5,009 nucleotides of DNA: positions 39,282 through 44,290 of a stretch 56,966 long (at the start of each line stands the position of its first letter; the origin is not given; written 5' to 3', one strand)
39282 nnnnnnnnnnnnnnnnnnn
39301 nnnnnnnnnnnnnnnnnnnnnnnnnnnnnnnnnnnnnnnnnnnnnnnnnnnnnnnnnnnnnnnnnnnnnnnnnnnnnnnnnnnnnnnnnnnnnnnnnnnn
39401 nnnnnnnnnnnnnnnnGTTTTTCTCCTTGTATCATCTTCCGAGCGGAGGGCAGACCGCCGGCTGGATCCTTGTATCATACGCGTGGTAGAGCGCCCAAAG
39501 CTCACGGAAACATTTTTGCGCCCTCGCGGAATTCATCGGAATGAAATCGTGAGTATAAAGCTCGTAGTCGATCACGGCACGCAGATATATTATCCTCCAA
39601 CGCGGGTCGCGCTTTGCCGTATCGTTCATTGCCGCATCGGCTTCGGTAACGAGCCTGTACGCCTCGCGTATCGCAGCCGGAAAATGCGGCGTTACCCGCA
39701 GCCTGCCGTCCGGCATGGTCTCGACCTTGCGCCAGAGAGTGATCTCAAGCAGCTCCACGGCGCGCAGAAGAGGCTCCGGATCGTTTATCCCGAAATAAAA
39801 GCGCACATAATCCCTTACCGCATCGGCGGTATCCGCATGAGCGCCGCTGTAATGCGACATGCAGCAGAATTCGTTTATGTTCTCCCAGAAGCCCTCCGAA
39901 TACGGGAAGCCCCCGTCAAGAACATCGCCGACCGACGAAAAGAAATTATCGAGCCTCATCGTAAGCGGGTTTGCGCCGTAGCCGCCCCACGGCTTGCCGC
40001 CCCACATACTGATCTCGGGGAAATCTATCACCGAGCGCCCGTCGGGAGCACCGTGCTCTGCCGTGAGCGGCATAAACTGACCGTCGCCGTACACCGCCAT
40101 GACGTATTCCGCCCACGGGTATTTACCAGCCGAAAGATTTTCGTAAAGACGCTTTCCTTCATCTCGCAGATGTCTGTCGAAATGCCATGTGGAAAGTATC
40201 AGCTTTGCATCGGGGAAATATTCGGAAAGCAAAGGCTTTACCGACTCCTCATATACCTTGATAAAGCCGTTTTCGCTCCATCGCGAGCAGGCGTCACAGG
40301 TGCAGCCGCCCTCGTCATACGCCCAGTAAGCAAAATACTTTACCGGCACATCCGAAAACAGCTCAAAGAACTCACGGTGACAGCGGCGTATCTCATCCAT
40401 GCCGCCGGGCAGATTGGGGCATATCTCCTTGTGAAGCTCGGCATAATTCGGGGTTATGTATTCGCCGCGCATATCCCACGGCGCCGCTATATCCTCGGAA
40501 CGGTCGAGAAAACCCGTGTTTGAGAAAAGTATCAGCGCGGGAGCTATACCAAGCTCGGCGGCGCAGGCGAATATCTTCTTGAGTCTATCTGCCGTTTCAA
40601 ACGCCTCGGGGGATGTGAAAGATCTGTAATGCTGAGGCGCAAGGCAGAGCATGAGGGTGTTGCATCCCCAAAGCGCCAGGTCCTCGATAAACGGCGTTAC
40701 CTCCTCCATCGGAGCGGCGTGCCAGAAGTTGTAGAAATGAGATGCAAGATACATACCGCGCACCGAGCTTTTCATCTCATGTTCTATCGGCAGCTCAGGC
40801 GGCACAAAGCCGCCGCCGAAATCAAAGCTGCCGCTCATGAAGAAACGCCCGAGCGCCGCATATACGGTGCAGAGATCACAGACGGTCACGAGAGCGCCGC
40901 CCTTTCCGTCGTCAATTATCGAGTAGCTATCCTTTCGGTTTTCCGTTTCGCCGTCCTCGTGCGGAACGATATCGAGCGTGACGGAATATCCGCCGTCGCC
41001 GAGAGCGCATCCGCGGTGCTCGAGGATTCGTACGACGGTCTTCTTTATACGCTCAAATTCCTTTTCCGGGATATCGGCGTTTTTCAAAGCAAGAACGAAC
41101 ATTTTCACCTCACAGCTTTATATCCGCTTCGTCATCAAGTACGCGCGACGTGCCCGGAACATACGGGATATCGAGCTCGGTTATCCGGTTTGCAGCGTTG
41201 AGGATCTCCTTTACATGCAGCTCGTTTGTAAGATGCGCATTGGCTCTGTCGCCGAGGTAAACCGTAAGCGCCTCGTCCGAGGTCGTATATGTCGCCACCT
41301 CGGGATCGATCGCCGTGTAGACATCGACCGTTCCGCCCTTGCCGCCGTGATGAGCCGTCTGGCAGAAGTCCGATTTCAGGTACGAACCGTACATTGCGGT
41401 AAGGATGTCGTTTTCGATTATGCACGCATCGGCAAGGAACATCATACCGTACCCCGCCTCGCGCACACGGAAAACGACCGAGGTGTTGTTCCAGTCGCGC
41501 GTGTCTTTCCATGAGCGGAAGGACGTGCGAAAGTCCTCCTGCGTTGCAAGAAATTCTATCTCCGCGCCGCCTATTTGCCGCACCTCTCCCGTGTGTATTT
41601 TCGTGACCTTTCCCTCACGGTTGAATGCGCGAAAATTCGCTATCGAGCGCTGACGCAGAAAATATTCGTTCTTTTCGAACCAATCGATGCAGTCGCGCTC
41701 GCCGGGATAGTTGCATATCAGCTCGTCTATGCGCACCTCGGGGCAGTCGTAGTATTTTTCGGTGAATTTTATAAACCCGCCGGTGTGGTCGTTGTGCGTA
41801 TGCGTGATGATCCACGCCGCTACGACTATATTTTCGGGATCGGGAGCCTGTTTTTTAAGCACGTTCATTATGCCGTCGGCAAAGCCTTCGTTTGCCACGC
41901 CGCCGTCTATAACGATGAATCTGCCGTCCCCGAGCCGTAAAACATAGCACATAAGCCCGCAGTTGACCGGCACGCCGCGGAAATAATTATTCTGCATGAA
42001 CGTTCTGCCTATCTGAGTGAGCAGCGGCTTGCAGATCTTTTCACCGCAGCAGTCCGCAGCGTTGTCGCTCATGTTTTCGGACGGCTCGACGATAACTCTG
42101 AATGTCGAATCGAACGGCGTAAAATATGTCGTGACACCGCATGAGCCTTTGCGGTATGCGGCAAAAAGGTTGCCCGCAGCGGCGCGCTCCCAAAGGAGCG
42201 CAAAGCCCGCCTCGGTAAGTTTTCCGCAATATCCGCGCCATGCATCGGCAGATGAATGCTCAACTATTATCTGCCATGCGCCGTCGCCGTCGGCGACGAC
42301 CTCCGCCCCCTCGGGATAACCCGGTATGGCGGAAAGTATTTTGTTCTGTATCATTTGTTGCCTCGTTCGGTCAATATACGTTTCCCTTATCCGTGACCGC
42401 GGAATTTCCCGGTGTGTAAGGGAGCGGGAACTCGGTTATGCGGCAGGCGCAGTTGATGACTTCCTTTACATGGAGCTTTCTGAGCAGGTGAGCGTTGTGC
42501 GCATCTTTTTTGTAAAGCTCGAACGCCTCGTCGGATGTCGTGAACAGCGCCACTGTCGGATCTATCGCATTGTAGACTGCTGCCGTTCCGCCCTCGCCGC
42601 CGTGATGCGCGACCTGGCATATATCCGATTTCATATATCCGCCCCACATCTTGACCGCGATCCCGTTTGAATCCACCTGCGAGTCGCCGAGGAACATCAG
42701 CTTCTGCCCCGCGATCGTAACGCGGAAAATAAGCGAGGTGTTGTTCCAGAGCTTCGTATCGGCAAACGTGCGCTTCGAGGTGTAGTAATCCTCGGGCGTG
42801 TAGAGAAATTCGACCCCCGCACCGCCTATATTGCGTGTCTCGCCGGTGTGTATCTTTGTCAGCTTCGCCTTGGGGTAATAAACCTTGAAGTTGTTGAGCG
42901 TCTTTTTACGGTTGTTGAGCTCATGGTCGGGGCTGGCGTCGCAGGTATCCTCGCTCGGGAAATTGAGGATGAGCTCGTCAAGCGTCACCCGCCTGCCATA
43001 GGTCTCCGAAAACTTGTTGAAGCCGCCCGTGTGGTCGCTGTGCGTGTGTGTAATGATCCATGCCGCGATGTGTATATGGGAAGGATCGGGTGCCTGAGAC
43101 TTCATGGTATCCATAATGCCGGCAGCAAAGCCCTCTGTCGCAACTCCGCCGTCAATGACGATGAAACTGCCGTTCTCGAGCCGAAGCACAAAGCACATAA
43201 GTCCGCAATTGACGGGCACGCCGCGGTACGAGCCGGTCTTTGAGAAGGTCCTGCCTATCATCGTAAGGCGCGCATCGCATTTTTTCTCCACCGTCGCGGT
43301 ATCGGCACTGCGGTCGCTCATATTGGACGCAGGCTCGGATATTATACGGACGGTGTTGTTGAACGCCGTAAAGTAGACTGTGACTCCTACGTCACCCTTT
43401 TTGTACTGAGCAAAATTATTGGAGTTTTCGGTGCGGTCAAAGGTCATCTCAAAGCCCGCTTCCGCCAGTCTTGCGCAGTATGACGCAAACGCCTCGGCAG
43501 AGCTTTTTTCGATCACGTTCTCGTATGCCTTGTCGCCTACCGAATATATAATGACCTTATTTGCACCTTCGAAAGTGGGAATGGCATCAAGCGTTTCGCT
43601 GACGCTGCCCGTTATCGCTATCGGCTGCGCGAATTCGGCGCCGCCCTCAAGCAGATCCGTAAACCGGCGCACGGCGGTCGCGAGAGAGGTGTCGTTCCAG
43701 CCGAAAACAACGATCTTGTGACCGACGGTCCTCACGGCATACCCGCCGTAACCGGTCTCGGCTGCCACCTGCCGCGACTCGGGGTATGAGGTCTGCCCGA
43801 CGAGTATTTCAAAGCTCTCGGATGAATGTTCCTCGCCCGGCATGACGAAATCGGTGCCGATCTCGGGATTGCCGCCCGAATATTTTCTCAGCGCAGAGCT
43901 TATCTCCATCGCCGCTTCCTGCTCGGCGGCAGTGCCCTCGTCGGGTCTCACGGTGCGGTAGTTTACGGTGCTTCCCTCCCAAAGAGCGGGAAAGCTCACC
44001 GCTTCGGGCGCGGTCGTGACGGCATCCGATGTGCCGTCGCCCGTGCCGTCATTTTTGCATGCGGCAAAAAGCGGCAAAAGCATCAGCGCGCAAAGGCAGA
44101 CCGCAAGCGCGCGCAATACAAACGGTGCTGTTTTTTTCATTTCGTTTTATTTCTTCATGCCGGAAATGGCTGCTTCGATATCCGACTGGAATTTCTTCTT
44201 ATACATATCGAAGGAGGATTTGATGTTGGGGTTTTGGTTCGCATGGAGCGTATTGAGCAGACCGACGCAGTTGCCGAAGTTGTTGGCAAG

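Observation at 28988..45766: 16.6-kb unidirectional 14-gene glycan locus built largely from duplicated, uncharacterised components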

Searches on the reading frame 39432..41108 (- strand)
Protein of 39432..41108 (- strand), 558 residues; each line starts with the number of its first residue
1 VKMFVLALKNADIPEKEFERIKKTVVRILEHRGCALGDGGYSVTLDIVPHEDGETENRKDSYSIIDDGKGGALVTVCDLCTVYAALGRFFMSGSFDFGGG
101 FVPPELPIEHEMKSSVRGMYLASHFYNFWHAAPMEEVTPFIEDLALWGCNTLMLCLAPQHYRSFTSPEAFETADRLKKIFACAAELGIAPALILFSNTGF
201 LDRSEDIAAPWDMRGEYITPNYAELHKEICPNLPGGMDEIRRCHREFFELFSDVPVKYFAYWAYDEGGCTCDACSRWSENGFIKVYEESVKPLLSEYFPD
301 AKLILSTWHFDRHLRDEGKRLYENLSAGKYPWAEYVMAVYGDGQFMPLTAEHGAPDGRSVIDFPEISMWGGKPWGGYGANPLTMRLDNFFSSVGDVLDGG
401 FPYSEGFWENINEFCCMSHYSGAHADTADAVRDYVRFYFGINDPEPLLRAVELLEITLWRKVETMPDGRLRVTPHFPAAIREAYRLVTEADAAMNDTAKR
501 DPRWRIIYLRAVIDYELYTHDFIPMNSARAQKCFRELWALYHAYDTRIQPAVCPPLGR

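Call 4: search_protein_families(library=pfam, proteins=[window:39432-41108:-], max_evalue=0.1)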
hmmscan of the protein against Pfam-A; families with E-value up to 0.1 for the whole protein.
window:39432-41108:- (558 aa): 0 families

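Call 11: search_protein_families(library=ncbifam, proteins=[window:39432-41108:-], max_evalue=0.01)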
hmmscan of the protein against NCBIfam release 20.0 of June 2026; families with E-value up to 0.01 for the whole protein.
window:39432-41108:- (558 aa): 0 families

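Call 14: search_solved_structures(query=window:39432-41108:-, max_evalue=1)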
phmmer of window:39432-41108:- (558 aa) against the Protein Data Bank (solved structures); distinct sequences matched with E-value up to 1: 1.
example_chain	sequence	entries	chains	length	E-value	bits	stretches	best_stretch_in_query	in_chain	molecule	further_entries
2d04_A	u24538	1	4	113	0.66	11.8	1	323-397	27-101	neoculin acidic subunit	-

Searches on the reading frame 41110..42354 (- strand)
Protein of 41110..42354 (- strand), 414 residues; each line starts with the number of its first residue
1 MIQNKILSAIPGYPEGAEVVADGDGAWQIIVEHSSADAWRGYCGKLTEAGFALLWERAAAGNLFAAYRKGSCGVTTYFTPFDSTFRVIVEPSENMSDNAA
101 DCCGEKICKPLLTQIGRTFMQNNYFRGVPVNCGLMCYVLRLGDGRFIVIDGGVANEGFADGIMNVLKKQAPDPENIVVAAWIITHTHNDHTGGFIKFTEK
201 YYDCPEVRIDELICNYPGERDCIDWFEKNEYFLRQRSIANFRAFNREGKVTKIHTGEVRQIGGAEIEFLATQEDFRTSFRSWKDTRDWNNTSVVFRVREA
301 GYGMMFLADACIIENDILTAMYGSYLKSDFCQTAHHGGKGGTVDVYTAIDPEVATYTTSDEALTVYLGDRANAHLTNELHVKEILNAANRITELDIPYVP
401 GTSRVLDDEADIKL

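Call 4: search_protein_families(library=pfam, proteins=[window:41110-42354:-], max_evalue=0.1)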
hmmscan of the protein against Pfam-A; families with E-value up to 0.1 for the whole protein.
window:41110-42354:- (414 aa): 2 families
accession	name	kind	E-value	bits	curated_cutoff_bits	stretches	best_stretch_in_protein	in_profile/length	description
PF00753.33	Lactamase_B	-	6.6e-08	33.2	22.7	1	136-257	8-97/196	Metallo-beta-lactamase superfamily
PF12706.13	Lactamase_B_2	-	0.00034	20.7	27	1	174-323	27-156/200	Beta-lactamase superfamily domain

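Call 11: search_protein_families(library=ncbifam, proteins=[window:41110-42354:-], max_evalue=0.01)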
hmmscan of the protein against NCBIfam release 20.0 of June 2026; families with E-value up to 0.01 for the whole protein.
window:41110-42354:- (414 aa): 9 families
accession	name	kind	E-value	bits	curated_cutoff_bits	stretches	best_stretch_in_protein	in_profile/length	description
NF041809.1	Avs1a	equivalog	7.5e-07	28.2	420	1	144-200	16-69/387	AVAST type 1 anti-phage system MBL fold metallo-hydrolase Avs1a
TIGR00361.1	ComEC_Rec2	equivalog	9.4e-06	24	190.05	1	172-355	486-629/663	DNA internalization-related competence protein ComEC/Rec2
NF012229.1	bla_class_B_core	domain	4.7e-05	23.6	100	1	141-197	21-71/139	metallo-beta-lactamase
NF008580.0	PRK11539.1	equivalog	0.00017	20.1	969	0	283-354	615-687/758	ComEC family protein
NF040469.1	blaEFM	exception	0.00087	18.5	610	1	131-195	67-126/302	EFM family subclass B3 metallo-beta-lactamase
TIGR03413.1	GSH_gloB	equivalog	0.0041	16.5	200.8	1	137-201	13-67/248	hydroxyacylglutathione hydrolase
NF000469.2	CAR_gen_B3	exception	0.0047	16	500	1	120-197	63-132/311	CAR family subclass B3 metallo-beta-lactamase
NF047979.1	lactonase_AidB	equivalog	0.0049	16.2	360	1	132-210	49-126/271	AidB family quorum-quenching N-acyl homoserine lactonase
NF007597.0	PRK10241.1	equivalog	0.0066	15.8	421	0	136-202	14-70/251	hydroxyacylglutathione hydrolase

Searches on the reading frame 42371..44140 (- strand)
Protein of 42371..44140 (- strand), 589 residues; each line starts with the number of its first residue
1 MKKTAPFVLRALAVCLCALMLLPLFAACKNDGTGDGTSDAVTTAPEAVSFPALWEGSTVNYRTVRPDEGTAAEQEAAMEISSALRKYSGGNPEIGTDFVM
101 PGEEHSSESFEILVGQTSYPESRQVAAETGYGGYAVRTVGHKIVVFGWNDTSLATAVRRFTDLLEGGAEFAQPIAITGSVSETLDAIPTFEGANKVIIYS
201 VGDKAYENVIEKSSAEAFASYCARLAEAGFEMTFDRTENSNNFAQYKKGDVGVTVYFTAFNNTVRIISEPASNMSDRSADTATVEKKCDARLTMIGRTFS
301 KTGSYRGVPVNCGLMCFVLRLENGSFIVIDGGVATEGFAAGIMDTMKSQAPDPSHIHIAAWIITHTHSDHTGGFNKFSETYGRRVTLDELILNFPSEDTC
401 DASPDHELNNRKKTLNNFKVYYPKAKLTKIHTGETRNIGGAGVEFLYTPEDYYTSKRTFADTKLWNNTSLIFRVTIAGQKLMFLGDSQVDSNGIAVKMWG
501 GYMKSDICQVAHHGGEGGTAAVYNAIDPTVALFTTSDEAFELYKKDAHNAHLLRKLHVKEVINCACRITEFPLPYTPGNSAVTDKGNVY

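Call 4: search_protein_families(library=pfam, proteins=[window:42371-44140:-], max_evalue=0.1)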
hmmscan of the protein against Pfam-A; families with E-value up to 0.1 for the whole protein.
window:42371-44140:- (589 aa): 2 families
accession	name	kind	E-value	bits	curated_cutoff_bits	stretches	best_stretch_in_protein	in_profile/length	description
PF12706.13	Lactamase_B_2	-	3.7e-06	27.1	27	1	350-489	22-145/200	Beta-lactamase superfamily domain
PF00753.33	Lactamase_B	-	1.2e-05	25.8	22.7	1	312-382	8-68/196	Metallo-beta-lactamase superfamily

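Call 11: search_protein_families(library=ncbifam, proteins=[window:42371-44140:-], max_evalue=0.01)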
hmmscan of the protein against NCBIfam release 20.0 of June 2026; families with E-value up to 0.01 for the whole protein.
window:42371-44140:- (589 aa): 6 families
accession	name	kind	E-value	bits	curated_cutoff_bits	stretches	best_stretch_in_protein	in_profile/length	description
NF041809.1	Avs1a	equivalog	1.1e-07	31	420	1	456-535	242-325/387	AVAST type 1 anti-phage system MBL fold metallo-hydrolase Avs1a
NF012229.1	bla_class_B_core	domain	4e-06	27.1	100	1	320-399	20-92/139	metallo-beta-lactamase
TIGR00361.1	ComEC_Rec2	equivalog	5.4e-06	24.8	190.05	1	355-537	489-634/663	DNA internalization-related competence protein ComEC/Rec2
NF008580.0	PRK11539.1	equivalog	7e-06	24.7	969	0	462-536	617-692/758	ComEC family protein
NF033088.2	bla_subclass_B1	equivalog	0.0018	18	200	1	322-411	38-120/217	subclass B1 metallo-beta-lactamase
TIGR03413.1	GSH_gloB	equivalog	0.0021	17.5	200.8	1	317-385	13-71/248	hydroxyacylglutathione hydrolase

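Call 75: find_homologous_proteins(query=window:42371-44140:-, max_evalue=0.00001)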
Query window:42371-44140:- (589 aa): 86 proteins with E <= 0.00001 among 8000 candidates.
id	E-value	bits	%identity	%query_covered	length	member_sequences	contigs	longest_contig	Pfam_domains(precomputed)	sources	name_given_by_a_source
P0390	0.0e+0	1349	100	100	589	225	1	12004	PF12706.14,PF00753.34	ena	-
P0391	1.4e-257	874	68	92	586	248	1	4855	PF12706.14,PF00753.34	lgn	-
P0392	3.9e-257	872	68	95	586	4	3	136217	PF12706.14,PF00753.34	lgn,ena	-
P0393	6.1e-232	789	69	83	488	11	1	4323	PF12706.14,PF00753.34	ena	-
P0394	1.8e-216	738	60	94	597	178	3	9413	PF00753.34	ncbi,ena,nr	ncbi:MAG: MBL fold metallo-hydrolase [Eubacteriales bacterium]|nr:MBL fold metallo-hydrolase [Eubact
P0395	2.7e-190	652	99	51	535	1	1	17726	PF06452.17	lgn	-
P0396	8.3e-162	558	48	91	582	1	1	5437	PF00753.34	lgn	-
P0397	2.3e-156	540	47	92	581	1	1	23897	PF00753.34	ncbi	-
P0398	5.4e-156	538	47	92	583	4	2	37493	PF00753.34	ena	-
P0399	7.7e-154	531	46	96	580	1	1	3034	-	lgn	-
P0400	2.7e-152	526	45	94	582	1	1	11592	PF00753.34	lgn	-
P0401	1.7e-148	514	44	97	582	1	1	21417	PF00753.34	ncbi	-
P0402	3.3e-142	493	55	69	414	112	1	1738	PF12706.14,PF00753.34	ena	-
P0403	6.9e-140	485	44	95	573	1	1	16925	PF12706.14,PF00753.34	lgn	-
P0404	1.9e-136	474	55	69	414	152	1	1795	PF00753.34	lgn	-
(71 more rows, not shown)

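Call 85: predict_structure(alignment_id=A5)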
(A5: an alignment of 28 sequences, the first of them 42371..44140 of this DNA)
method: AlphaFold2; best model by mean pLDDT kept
length: 589 residues; sequences in the alignment: 28
mean_pLDDT: 91.4   pTM: 0.86
mean pLDDT of the five models: 91.4, 91.0, 90.4, 89.9, 89.2
residues with pLDDT >= 90: 474; 70-90: 79; 50-70: 16; < 50: 20
segments of 3 or more residues with pLDDT < 50: 1-4, 28-43
pLDDT, mean of each block of 10 residues (from residue 1): 56 78 54 40 62 91 94 96 95 94 90 96 94 95 95 97 90 90 95 88 96 97 98 97 98 98 98 90 91 95 90 94 97 95 97 97 96 98 98 96 91 98 97 96 98 92 92 98 96 97 98 86 98 96 95 97 94 95 76
secondary structure, 60 per line:
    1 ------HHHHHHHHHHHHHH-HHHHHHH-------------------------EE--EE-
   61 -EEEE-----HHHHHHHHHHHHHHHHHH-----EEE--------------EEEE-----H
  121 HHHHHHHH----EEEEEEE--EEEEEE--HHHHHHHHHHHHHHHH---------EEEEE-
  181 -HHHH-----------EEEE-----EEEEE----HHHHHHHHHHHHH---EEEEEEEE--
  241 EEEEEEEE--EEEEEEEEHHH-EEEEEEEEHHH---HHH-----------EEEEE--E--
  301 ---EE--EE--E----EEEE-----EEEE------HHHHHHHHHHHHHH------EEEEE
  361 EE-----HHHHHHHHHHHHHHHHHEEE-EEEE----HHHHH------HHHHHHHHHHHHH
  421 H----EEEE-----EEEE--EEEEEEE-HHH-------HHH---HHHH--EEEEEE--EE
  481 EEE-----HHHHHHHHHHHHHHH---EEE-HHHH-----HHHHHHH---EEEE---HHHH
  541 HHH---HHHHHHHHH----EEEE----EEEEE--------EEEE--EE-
elements in order: H7-20 H22-28 E62-65 H71-88 E94-96 E111-114 H120-128 E133-139 E142-147 H150-165 E175-179 H182-185 E197-200 E206-210 H215-227 E231-238 E241-248 E251-258 E263-270 E291-295 E317-320 E326-329 H336-349 E356-362 H368-384 E385-387 E389-392 H397-401 H408-421 E426-429 E435-438 E441-447 H465-468 E471-476 E479-483 H489-503 E507-509 H511-514 H520-526 E530-533 H537-543 H547-555 E560-563 E568-572 E581-584

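Call 87: fold_search(model_id=the predicted structure, library=pdb)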
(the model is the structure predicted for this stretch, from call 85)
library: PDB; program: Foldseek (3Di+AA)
matches with E <= 10: 994; with E <= 0.001: 37
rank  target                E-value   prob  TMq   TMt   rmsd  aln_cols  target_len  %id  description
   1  2bib                  3.1e-13  1.00  0.38  0.41   4.5       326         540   17  Crystal structure of the complete modular teichioic acid phosphorylcholine esterase Pce (CbpE) from Streptococcus pneumo (released 2005-05-09)
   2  1wra_B                3.2e-12  1.00  0.35  0.63   5.3       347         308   14  Crystal Structure of Phosphorylcholine Esterase Domain of the Virulence Factor Choline Binding Protein E from Streptoc (released 2005-05-31)
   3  1wra_A                6.8e-12  1.00  0.36  0.64   5.2       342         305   15  Crystal Structure of Phosphorylcholine Esterase Domain of the Virulence Factor Choline Binding Protein E from Streptoc (released 2005-05-31)
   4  9ic4                  2.7e-11  1.00  0.36  0.74   5.7       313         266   13  Crystal structure of beta-lactamase-like domain of ComEC from Moorella glycerini (released 2025-10-01)
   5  8gyg_A                3.5e-08  1.00  0.31  0.57   6.0       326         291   10  Purification ,Crystallization and X-ray Diffraction analysis of a novel arysulfatase from Pseudoalteromonas atlantica  (released 2023-10-18)
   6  3bv6_A                6.6e-08  1.00  0.27  0.42  11.8       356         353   11  Crystal structure of uncharacterized metallo protein from Vibrio cholerae with beta-lactamase like fold (released 2008-01-29)
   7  3bv6_B                1.5e-07  1.00  0.27  0.42  12.0       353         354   12  Crystal structure of uncharacterized metallo protein from Vibrio cholerae with beta-lactamase like fold (released 2008-01-29)
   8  8a90_B                2.3e-07  1.00  0.29  0.32  15.4       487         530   10  Crystal structure of FrsH (released 2023-07-12)
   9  7wnu_A                6.9e-07  1.00  0.23  0.24  15.1       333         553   13  Mycobacterium tuberculosis Rnase J complex with 7nt RNA (released 2023-01-25)
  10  5ws2_A                1.1e-06  1.00  0.21  0.26  13.1       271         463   13  Crystal structure of mpy-RNase J (mutant S247A), an archaeal RNase J from Methanolobus psychrophilus R15, complex with (released 2017-12-06)
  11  5kil                  1.5e-06  1.00  0.29  0.33   7.9       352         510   13  CmlA beta-hydroxylase E377D mutant (released 2017-04-26)
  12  7wnt                  1.8e-06  1.00  0.23  0.25  15.4       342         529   12  RNase J from Mycobacterium tuberculosis (released 2023-01-25)
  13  8a90_A                1.9e-06  1.00  0.29  0.32  14.2       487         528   10  Crystal structure of FrsH (released 2023-07-12)
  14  8r22_C                2.2e-06  1.00  0.21  0.27   8.0       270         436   14  INTS9-INTS11-BRAT1-WDR73 complex (released 2024-07-31)
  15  9nh5_H                4.3e-06  1.00  0.20  0.24   7.7       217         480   18  CRYO-EM STRUCTURE OF HUMAN U7 SNRNP WITH METHYLATED noncleavable H2A* SUBSTRATE PRE-MRNA (core region) (released 2026-01-21)
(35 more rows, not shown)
